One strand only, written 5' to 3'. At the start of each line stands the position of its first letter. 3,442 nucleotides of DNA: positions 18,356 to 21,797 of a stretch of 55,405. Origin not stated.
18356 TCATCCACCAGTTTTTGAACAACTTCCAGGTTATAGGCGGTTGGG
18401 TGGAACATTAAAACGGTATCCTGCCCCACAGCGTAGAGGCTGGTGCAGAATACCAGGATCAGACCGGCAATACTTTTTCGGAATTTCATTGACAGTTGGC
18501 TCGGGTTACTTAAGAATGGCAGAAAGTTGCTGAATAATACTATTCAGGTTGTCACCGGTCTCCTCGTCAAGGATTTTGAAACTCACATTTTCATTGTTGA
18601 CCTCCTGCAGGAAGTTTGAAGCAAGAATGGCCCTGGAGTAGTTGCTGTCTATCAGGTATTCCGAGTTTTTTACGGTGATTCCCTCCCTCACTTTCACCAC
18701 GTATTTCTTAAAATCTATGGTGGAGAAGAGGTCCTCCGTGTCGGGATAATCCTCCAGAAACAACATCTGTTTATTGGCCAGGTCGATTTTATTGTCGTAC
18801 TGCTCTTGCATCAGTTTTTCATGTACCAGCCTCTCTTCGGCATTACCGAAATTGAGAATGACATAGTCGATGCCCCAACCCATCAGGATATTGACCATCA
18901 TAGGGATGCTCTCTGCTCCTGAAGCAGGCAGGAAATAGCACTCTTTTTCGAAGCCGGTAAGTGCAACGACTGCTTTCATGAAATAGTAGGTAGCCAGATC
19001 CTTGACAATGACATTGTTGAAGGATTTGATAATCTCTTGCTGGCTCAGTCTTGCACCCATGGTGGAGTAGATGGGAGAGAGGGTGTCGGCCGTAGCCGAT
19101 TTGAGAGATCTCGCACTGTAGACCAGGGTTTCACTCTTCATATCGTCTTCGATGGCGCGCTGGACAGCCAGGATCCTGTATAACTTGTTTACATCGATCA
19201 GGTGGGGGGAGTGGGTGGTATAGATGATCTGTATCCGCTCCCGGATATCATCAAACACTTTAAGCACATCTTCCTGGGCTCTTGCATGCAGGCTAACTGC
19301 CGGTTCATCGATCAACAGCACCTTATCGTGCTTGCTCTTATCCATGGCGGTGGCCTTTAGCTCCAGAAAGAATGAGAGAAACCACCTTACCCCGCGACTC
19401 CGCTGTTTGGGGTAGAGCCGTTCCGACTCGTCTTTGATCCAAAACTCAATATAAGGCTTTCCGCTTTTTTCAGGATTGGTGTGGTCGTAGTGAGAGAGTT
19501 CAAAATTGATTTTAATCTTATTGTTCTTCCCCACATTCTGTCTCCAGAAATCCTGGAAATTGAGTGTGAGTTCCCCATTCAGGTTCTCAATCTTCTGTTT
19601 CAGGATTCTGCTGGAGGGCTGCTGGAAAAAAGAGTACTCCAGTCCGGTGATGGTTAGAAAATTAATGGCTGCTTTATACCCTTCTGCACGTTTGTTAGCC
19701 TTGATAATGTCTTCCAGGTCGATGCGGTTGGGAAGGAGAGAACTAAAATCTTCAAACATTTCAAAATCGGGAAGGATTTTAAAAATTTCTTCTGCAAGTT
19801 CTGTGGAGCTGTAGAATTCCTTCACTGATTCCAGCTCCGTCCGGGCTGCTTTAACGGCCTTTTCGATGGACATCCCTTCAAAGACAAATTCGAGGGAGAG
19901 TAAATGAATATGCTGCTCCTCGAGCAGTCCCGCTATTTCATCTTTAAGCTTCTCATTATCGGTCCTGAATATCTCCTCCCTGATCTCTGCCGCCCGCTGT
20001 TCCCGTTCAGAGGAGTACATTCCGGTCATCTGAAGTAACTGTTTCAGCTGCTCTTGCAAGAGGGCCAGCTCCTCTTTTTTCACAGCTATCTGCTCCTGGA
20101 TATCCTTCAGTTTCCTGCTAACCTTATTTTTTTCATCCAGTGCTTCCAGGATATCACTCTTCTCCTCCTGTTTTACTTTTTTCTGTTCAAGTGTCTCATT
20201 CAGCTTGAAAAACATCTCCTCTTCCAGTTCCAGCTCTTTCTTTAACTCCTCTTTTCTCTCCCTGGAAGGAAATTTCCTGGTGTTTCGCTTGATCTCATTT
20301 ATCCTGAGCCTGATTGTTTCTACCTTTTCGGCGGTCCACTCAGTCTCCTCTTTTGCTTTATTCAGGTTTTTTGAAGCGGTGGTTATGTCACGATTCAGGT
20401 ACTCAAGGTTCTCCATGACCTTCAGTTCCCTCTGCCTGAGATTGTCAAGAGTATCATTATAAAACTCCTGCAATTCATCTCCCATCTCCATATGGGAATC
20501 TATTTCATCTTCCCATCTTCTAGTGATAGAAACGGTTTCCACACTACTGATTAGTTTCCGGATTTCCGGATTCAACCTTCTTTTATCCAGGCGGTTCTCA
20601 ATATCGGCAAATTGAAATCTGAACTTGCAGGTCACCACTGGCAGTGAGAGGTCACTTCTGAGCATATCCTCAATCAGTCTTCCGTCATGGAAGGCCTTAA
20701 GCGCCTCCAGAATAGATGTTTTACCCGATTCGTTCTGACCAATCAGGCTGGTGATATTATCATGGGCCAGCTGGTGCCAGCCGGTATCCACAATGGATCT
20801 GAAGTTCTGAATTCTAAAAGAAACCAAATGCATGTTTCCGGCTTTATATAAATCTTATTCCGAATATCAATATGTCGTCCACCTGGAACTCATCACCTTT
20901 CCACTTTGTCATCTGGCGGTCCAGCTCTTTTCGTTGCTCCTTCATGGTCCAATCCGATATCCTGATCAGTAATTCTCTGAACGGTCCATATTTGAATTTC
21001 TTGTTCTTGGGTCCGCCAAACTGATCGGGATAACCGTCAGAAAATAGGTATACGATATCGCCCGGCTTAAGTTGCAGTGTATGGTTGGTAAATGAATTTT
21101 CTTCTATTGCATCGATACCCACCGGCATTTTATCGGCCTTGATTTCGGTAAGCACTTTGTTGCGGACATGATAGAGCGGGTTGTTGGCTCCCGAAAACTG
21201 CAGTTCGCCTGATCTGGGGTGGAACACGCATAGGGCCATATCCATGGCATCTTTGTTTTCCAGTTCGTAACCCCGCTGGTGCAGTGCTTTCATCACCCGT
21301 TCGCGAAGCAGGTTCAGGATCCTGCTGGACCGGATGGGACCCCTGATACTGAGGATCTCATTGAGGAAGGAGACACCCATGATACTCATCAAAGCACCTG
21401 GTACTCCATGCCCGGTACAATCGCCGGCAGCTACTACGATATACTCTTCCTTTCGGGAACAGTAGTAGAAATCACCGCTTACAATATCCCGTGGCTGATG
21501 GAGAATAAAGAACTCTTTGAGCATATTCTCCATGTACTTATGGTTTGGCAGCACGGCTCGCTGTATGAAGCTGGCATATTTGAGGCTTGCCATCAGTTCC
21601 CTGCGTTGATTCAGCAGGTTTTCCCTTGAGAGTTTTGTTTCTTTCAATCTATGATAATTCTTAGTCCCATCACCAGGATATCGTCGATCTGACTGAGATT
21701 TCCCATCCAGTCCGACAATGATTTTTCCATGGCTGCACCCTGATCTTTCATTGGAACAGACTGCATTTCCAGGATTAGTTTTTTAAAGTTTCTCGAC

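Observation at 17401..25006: Candidate novel module: sensor-PP2C, sensorless PP2C, OLD-like coiled-coil ATPase and exported C26 hydrolase in one tight operon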

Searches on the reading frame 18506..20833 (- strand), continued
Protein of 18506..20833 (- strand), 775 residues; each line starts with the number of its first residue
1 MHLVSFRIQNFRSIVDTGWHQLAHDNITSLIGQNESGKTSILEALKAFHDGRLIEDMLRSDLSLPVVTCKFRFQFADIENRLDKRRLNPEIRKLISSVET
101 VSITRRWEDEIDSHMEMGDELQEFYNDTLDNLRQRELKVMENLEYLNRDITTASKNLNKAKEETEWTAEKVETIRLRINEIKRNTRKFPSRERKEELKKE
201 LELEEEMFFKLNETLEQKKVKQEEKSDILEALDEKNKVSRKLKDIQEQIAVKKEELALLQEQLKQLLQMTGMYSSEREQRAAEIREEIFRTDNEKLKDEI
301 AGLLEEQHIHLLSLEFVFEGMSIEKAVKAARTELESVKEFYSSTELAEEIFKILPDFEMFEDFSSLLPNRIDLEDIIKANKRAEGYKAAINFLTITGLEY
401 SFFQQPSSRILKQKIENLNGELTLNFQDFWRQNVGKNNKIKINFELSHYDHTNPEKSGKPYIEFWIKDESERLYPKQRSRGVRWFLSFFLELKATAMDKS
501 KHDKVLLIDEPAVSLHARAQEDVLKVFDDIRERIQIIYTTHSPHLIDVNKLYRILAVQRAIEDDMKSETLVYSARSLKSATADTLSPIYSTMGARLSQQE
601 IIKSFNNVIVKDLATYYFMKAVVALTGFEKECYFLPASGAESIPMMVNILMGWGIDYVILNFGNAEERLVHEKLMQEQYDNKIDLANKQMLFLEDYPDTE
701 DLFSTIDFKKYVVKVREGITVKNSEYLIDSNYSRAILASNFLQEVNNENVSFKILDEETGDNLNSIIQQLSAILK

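Call 65: fold_search(model_id=the predicted structure, library=pdb)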
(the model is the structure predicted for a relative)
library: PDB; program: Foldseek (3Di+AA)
matches with E <= 10: 924; with E <= 0.001: 126
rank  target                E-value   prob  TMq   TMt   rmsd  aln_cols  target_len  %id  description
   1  8u7i_A                1.3e-11  1.00  0.35  0.42  18.8       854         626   11  Structure of the phage immune evasion protein Gad1 bound to the Gabija GajAB complex (released 2023-11-22)
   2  8x5i_D                1.5e-09  1.00  0.32  0.42  17.9       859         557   12  Structure of ATP/Mg2+ bound Gabija GajA (released 2024-02-28)
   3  8sm3_A                2.4e-09  1.00  0.32  0.42  18.3       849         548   10  Structure of Bacillus cereus VD045 Gabija GajA-GajB Complex (released 2023-11-22)
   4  6p74                  3.2e-09  1.00  0.30  0.42  20.0       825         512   11  OLD nuclease from Thermus Scotoductus (released 2020-01-29)
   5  8x5i_B                3.5e-09  1.00  0.31  0.41  18.9       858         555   11  Structure of ATP/Mg2+ bound Gabija GajA (released 2024-02-28)
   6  6qj0                  8.4e-09  1.00  0.26  0.46  32.3       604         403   14  Crystal structure of the C. thermophilum condensin Smc2 ATPase head (crystal form II) (released 2019-07-03)
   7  7w1m_B                1.3e-08  1.00  0.24  0.34  44.4       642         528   15  Cryo-EM structure of human cohesin-CTCF-DNA complex (released 2023-05-31)
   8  6wge_B                1.4e-08  1.00  0.25  0.38  35.6       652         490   14  Cryo-EM structure of human Cohesin-NIPBL-DNA complex without STAG1 (released 2020-05-20)
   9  6qpq_A                1.7e-08  1.00  0.24  0.42  30.1       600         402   12  The structure of the cohesin head module elucidates the mechanism of ring opening (released 2020-02-05)
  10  8roi_A                2.1e-08  1.00  0.25  0.45  31.8       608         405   15  Human cohesin SMC3-HD(EQ)/RAD21-N complex - ADP-bound conformation (released 2024-09-11)
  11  7zr1_D                4.0e-08  1.00  0.22  0.22  82.5       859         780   14  Chaetomium thermophilum Mre11-Rad50-Nbs1 complex bound to ATPyS (composite structure) (released 2023-01-11)
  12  8eea_C                4.2e-08  1.00  0.28  0.46  18.7       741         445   10  Structure of E.coli Septu (PtuAB) complex (released 2023-12-27)
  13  9kjx_C                6.8e-08  1.00  0.25  0.34  31.8       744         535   14  Cryo-EM structure of the Retron-Eco7 complex (state 1) (released 2025-11-12)
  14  7qen_A                7.2e-08  1.00  0.24  0.38  38.6       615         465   13  S.c. Condensin core in DNA- and ATP-bound state (released 2022-06-15)
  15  6qpq_C                1.2e-07  1.00  0.23  0.43  29.2       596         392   13  The structure of the cohesin head module elucidates the mechanism of ring opening (released 2020-02-05)
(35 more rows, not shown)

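Call 86: search_dna_similar(query=window:18506-20833:-, collection=phages, mode=protein, max_rows=10)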
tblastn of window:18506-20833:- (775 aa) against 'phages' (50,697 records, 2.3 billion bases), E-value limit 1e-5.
Records with a match: 1; places in all: 1; records where one place covers at least 80% of the query: 0.
Best place of each record, by identity: <60% 1.
By first word of the organism name: Bacteriophage 1.
By host as written in the record: - 1.
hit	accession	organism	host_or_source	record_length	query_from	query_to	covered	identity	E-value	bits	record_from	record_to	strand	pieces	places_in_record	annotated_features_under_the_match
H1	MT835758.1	Bacteriophage sp.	human fecal samples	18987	470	665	25%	29.2%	6e-11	72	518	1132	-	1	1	record has no annotation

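Call 87: search_dna_similar(query=window:18506-20833:-, collection=plasmids, mode=protein, max_rows=10)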
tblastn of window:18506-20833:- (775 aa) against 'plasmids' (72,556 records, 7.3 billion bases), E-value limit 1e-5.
Records with a match: 90; places in all: 91; records where one place covers at least 80% of the query: 0.
Best place of each record, by identity: <60% 90.
By first word of the organism name: Acinetobacter 19; Streptomyces 14; Enterobacter 10; Sinorhizobium 6; Klebsiella 4; Rhodococcus 3; Bacillus 2; Deinococcus 2; Caballeronia 2; Acidovorax 2; and 24 more.
By predicted mobility (MOB-suite, as given by PLSDB): non-mobilizable 41; mobilizable 30; conjugative 19.
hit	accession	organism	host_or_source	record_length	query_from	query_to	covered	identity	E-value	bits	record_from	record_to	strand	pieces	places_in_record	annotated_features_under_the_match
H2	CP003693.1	Bacillus thuringiensis MC28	-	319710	354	773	54%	30.8%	4e-37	158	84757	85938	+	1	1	ATP-dependent endonuclease of the OLD family-like protein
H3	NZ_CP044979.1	Bacillus thuringiensis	whole organism,soil sample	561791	350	775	55%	27.9%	7e-33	145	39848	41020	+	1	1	AAA family ATPase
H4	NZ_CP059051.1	Lactococcus lactis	cell culture,Cheese product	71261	324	750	55%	26.0%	4e-29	133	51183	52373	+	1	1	AAA family ATPase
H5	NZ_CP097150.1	Deinococcus sp. QL22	-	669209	350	775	55%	25.2%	8e-17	93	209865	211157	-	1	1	AAA family ATPase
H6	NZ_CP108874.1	Streptomyces sp. NBC_00826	-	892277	353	737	50%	27.1%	7e-19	100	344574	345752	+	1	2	AAA family ATPase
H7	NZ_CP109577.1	Streptomyces sp. NBC_01369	-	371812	353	737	50%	27.1%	7e-19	100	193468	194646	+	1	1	AAA family ATPase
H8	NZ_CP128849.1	Streptomyces flavofungini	pure culture,Pear garden topsoil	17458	325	772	58%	22.8%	7e-18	97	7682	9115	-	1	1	AAA family ATPase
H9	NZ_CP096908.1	Streptomyces sp. LRE541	Lilium davidii var. unicolor (Hoog) ...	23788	325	772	58%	22.8%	2e-17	95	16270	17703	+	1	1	AAA family ATPase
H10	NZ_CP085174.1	Streptomyces longhuiensis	plant,whole organism,soil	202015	327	708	49%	26.6%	2e-21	108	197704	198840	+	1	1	AAA family ATPase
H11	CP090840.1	Streptomyces viridifaciens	Whole organism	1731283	318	710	51%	25.2%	4e-23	113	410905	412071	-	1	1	AAA family ATPase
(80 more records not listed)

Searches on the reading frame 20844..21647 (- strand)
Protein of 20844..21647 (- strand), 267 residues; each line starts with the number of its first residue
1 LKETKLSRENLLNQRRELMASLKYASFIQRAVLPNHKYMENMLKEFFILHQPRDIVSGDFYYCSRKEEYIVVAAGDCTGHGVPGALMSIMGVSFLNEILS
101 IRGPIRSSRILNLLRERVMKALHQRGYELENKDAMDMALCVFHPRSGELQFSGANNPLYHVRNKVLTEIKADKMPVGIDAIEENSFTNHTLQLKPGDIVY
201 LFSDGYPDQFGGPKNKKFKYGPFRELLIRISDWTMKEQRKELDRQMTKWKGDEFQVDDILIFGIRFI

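Call 3: search_protein_families(library=pfam, proteins=[window:20844-21647:-], max_evalue=0.01)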
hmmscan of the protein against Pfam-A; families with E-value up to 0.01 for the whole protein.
window:20844-21647:- (267 aa): 1 family
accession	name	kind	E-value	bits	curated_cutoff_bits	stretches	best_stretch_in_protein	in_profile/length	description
PF07228.17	SpoIIE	-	1.3e-21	77.9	25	1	67-266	2-191/192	Stage II sporulation protein E (SpoIIE)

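Call 4: search_protein_families(library=padloc, proteins=[window:20844-21647:-], max_evalue=0.01)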
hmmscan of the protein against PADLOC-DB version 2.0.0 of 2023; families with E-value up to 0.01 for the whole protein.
window:20844-21647:- (267 aa): 0 families

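Call 5: search_protein_families(library=ncbifam, proteins=[window:20844-21647:-], max_evalue=0.01)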
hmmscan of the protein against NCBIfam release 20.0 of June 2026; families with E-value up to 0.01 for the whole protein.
window:20844-21647:- (267 aa): 2 families
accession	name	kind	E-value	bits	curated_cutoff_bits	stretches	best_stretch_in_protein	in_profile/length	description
NF038263.1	prot_phos_SiaA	equivalog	5.5e-51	173.9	700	1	7-266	400-657/658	biofilm regulation protein phosphatase SiaA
TIGR02865.1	spore_II_E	equivalog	0.001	17.3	490.8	1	146-216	648-714/764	stage II sporulation protein E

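Call 78: search_solved_structures(query=window:20844-21647:-, max_evalue=0.001, show_alignments=2)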
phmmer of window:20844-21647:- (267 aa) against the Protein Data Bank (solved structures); distinct sequences matched with E-value up to 0.001: 1.
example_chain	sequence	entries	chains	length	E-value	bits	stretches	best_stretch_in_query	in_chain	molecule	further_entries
6k4e_A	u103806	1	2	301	5e-31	111.5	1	14-266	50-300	Putative serine phosphatase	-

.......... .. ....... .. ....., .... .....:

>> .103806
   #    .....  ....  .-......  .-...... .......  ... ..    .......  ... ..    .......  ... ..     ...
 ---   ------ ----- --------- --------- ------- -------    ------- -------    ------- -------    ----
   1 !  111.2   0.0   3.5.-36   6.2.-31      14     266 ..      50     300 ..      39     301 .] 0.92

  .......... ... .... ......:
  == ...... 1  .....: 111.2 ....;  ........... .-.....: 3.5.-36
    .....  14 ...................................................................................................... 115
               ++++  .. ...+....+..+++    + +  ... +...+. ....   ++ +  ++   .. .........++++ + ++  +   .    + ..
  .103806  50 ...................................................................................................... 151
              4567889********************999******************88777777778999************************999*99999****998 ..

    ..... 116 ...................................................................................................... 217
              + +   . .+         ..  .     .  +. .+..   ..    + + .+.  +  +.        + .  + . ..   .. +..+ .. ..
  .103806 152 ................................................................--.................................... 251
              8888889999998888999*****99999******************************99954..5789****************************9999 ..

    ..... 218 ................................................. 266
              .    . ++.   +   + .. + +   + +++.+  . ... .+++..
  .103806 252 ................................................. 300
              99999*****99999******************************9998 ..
